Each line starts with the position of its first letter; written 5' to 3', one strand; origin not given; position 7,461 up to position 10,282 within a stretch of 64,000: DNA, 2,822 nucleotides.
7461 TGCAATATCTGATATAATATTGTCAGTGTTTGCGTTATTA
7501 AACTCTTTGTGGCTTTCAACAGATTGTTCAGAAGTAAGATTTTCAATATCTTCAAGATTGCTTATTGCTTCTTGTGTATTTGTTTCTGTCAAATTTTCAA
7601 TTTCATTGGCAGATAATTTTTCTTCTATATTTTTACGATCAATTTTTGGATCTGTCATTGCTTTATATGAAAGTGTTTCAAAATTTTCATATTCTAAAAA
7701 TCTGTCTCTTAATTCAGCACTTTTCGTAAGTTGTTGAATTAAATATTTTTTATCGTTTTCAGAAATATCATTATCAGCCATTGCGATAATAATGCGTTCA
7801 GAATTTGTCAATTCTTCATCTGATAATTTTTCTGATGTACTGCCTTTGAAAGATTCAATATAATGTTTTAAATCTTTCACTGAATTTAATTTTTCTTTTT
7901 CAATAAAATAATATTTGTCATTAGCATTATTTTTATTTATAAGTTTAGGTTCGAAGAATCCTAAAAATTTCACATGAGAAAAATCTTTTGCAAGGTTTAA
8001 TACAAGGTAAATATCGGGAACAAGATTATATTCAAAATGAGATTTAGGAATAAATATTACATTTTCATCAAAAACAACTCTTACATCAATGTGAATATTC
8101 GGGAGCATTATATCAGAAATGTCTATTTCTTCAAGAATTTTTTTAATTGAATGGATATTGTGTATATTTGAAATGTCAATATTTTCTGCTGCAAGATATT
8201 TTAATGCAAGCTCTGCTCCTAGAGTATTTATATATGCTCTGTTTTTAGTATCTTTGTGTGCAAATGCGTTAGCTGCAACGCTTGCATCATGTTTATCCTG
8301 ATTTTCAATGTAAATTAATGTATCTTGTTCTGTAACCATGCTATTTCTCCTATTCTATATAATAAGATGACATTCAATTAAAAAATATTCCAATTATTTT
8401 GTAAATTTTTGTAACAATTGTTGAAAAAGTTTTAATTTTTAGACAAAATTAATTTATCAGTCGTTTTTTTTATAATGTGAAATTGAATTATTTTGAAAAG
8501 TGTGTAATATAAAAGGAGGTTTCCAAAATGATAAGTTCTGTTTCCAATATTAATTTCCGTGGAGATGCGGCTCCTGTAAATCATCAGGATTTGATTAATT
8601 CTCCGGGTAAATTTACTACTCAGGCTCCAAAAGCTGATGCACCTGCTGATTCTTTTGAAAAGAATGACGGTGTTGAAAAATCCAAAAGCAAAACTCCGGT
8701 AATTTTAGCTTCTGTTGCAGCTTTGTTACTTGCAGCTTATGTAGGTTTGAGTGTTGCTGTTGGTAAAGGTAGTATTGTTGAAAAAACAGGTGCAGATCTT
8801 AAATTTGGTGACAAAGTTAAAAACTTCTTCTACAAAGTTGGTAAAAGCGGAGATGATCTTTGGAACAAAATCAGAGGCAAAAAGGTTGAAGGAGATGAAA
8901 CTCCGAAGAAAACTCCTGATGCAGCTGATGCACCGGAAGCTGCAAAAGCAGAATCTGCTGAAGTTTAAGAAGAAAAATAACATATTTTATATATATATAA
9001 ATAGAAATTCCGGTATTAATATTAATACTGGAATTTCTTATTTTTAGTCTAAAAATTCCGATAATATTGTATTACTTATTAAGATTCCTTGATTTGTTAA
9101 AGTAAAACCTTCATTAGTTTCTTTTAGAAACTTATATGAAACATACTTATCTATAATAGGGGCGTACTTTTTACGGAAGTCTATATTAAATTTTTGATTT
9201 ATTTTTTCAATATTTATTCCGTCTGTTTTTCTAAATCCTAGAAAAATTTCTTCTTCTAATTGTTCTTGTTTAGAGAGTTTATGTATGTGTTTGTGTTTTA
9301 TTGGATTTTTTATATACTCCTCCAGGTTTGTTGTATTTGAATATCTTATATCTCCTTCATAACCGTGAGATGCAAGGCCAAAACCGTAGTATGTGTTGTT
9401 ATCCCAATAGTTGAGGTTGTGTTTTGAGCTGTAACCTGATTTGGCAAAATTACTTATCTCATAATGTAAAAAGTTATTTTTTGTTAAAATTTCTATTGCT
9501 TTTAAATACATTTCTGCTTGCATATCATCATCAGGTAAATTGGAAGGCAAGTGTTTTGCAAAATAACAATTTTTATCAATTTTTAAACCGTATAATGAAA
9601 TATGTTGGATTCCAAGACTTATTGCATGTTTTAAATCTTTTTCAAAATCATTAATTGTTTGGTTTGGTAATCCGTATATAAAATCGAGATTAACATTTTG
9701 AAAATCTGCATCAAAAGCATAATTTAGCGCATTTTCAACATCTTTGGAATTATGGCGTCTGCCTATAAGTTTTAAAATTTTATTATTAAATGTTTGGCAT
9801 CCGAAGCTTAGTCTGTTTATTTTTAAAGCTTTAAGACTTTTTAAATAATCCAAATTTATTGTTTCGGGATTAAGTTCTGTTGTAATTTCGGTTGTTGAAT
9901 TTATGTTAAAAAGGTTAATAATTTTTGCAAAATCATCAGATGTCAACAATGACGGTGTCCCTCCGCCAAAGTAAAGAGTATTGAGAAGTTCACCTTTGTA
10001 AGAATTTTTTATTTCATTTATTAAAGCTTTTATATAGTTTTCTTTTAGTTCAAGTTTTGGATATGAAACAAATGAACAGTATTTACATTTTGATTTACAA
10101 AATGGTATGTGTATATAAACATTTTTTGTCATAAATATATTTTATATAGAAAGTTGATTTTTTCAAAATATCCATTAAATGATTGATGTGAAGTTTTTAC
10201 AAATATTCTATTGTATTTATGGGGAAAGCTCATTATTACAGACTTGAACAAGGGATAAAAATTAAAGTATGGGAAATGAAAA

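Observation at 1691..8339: Three-gene operon: acidic trans-membrane TonB-C-like protein, sigma factor and zinc-ribbon STAND-like NTPase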

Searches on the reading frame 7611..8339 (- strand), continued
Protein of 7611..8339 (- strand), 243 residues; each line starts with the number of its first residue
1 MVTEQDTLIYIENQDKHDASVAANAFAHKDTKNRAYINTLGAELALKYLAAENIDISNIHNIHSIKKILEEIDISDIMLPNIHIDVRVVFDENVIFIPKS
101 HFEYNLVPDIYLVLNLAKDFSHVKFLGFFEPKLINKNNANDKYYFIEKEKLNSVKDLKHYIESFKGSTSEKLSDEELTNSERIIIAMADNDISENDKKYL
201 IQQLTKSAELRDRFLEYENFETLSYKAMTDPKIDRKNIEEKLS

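Call 73: find_encoding_contigs(protein=P0063, flank=9000, max_places=2)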
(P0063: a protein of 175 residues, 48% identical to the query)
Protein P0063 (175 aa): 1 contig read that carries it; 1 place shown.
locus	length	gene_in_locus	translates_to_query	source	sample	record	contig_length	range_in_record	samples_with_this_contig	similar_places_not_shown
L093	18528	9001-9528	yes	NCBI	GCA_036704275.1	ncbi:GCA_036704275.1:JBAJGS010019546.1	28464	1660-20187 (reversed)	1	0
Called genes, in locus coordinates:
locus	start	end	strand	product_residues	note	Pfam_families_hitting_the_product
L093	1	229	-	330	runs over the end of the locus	-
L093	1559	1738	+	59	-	-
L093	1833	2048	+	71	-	PF03414:Glyco_transf_6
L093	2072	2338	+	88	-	-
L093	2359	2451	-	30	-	-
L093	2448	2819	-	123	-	PF04074:DUF386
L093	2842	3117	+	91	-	PF01541:GIY-YIG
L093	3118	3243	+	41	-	-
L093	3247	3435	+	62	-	PF00830:Ribosomal_L28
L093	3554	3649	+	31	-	-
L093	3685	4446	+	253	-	PF00701:DHDPS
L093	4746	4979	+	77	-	PF21760:SecD_1st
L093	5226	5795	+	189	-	PF02355:SecD_SecF_C, PF03176:MMPL (weak)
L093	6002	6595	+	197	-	PF02355:SecD_SecF_C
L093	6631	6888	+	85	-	PF02355:SecD_SecF_C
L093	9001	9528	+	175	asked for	PF08852:DUF1822 (weak)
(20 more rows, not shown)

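Call 81: search_protein_families(library=pfam, alignment_id=A2, max_evalue=10)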
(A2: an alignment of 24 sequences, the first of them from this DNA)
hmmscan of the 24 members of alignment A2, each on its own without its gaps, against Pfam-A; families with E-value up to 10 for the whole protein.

A. member 1, seq(232 aa): 1 family
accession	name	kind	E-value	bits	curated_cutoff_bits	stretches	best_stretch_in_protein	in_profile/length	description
PF08852.17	DUF1822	-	1.6e-10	41.1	25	1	10-218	2-200/370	Protein of unknown function (DUF1822)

B. families by the number of members that match (of 24 scanned): 19 families
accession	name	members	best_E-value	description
PF08852.17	DUF1822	24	1.7e-11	Protein of unknown function (DUF1822)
PF06888.18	Put_Phosphatase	2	0.0061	Putative Phosphatase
PF18213.6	SUB1_ProdP9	1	0.0089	SUB1 protease Prodomain ProdP9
PF24704.1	DUF7667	1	0.034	Family of unknown function (DUF7667)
PF14646.12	MYCBPAP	1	0.048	MYCBP-associated protein family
PF22775.2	GA_3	1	0.052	GA-like domain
PF16189.11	Creatinase_N_2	1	0.053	Creatinase/Prolidase N-terminal domain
PF13644.11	DKNYY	1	0.067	DKNYY family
PF24406.1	nSTAND_NTPase4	1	0.072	Novel STAND NTPase 4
PF16232.10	DUF4891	1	0.11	Domain of unknown function (DUF4891)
PF12227.13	DUF3603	1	0.12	Protein of unknown function (DUF3603)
PF22634.1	POL2_thumb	1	0.12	DNA polymerase epsilon catalytic subunit A, thumb domain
PF22813.1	TcaA_2nd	1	0.14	TcaA protein second domain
PF04175.17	DUF406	1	0.14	Protein of unknown function (DUF406)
PF12433.14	PV_NSP1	1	0.16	Parvovirus non-structural protein 1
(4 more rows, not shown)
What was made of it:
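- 7644..8339 (-): P1 aa 1-232: DUF1822 domain. An alpha/beta core (aa ~1-150) is followed by four helices (aa 154-229). All 24 orthologues tested match it (call 81).
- On Pfam DUF1822 (PF08852): 24 of 24 orthologues match (call 81).
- Tried and rejected: Pfam at E<=10 on 24 orthologues gave nothing recurrent except DUF1822 (call 81).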

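Call 85: find_encoding_contigs(protein=P0038, flank=8000, max_places=2)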
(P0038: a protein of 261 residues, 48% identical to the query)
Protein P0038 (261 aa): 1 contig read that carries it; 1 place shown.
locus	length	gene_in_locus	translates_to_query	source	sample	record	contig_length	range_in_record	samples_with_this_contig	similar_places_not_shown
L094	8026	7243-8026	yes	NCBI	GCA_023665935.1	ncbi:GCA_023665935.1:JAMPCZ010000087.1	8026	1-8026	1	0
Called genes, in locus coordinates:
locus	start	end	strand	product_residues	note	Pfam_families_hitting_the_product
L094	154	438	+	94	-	PF00166:Cpn10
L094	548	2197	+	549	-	PF00118:Cpn60_TCP1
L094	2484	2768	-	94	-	-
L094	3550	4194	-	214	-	PF00132:Hexapep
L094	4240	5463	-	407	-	PF00579:tRNA-synt_1b, PF22421:SYY_C-terminal, PF01479:S4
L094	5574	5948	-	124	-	-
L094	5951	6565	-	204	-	-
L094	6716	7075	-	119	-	-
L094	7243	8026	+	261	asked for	PF08852:DUF1822 (faint)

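Call 90: fold_search(model_id=the predicted structure, library=viral)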
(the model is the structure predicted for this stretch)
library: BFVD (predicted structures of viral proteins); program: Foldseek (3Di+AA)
matches with E <= 10: 136; with E <= 0.001: 18
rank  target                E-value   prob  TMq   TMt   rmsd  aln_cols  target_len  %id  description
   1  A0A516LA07            6.2e-06  1.00  0.44  0.62   4.4       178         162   15  (no name in the UniProt tables at hand)
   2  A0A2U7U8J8            2.8e-05  1.00  0.46  0.36   6.7       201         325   12  Uncharacterized protein [Pandoravirus quercus]
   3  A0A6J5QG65            3.0e-05  1.00  0.43  0.52   7.3       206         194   14  Uncharacterized protein [uncultured Caudovirales phage]
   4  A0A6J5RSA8            5.7e-05  1.00  0.43  0.60   4.2       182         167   11  Uncharacterized protein [uncultured Caudovirales phage]
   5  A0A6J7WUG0            7.2e-05  1.00  0.45  0.60   4.9       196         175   15  Uncharacterized protein [uncultured Caudovirales phage]
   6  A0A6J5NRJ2            8.1e-05  1.00  0.45  0.61   4.0       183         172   17  Restriction endonuclease [uncultured Caudovirales phage]
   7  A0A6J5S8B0            2.1e-04  1.00  0.43  0.59   4.8       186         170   15  Uncharacterized protein [uncultured Caudovirales phage]
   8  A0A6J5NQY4            2.1e-04  1.00  0.42  0.61   4.5       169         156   14  Uncharacterized protein [uncultured Caudovirales phage]
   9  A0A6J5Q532            2.6e-04  1.00  0.48  0.61   4.3       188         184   11  Uncharacterized protein [uncultured Caudovirales phage]
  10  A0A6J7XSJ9            2.6e-04  1.00  0.39  0.56   4.8       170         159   15  Restriction endonuclease [uncultured Caudovirales phage]
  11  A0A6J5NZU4            2.6e-04  1.00  0.40  0.46   7.1       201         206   14  Uncharacterized protein [uncultured Caudovirales phage]
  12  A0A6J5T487            3.1e-04  1.00  0.46  0.60   4.8       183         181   15  Uncharacterized protein [uncultured Caudovirales phage]
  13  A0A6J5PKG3            3.1e-04  1.00  0.39  0.57   5.6       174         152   15  Uncharacterized protein [uncultured Caudovirales phage]
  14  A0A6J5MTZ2            4.9e-04  1.00  0.39  0.50   4.9       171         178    9  Uncharacterized protein [uncultured Caudovirales phage]
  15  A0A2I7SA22            4.9e-04  1.00  0.42  0.50   5.3       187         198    8  (no name in the UniProt tables at hand)
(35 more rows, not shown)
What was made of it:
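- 7644..8339 (-): BFVD matches reach E 6e-6 to phage proteins, two of them named restriction endonuclease (call 90).
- On PD-(D/E)xK restriction-endonuclease-like fold: Fold: 18 BFVD matches at E<=1e-3, TM ~0.6, two of them named restriction endonuclease (call 90).
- The DUF1822 core resembles restriction-endonuclease-like proteins (call 90). The P1 N-domain has a restriction-endonuclease-like fold (call 90).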

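Call 91: search_protein_families(library=phrogs, proteins=[window:7644-8339:-], max_evalue=1)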
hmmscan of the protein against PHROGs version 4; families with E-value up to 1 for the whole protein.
seq(232 aa): 0 families

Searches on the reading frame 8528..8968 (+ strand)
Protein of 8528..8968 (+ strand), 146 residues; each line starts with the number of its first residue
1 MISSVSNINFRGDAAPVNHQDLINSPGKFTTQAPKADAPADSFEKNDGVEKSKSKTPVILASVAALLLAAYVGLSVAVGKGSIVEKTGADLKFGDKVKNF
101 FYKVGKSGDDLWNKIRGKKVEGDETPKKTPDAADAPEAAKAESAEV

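Call 52: search_protein_families(library=pfam, proteins=[window:8528-8968:+], max_evalue=0.1)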
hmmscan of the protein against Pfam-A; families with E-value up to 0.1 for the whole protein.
window:8528-8968:+ (146 aa): 1 family
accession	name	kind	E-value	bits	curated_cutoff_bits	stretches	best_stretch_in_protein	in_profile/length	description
PF09716.15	ETRAMP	-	0.02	15.3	29.1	1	32-79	29-74/81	Malarial early transcribed membrane protein (ETRAMP)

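Call 91: search_protein_families(library=phrogs, proteins=[window:8528-8968:+], max_evalue=1)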
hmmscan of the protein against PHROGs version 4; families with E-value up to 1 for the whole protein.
window:8528-8968:+ (146 aa): 0 families
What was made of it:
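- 8528..8968 (+): Divergently transcribed 146-aa single-TM protein with the N-terminal motif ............; a likely fourth member of the module. No Pfam or PHROG family matches (calls 52, 91).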

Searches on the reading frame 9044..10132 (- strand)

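Call 52: search_protein_families(library=pfam, proteins=[window:9044-10132:-], max_evalue=0.1)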
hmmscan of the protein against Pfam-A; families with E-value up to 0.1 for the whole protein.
window:9044-10132:- (362 aa): 3 families
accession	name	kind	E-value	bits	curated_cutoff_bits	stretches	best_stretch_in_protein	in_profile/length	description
PF04055.27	Radical_SAM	-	5.7e-27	95.3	29.5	1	6-169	1-165/166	Radical SAM superfamily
PF06969.22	HemN_C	-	2.6e-14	53.4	24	1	286-351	1-66/67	HemN C-terminal domain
PF13353.11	Fer4_12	-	0.0091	16.7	22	1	9-75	12-77/137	4Fe-4S single cluster domain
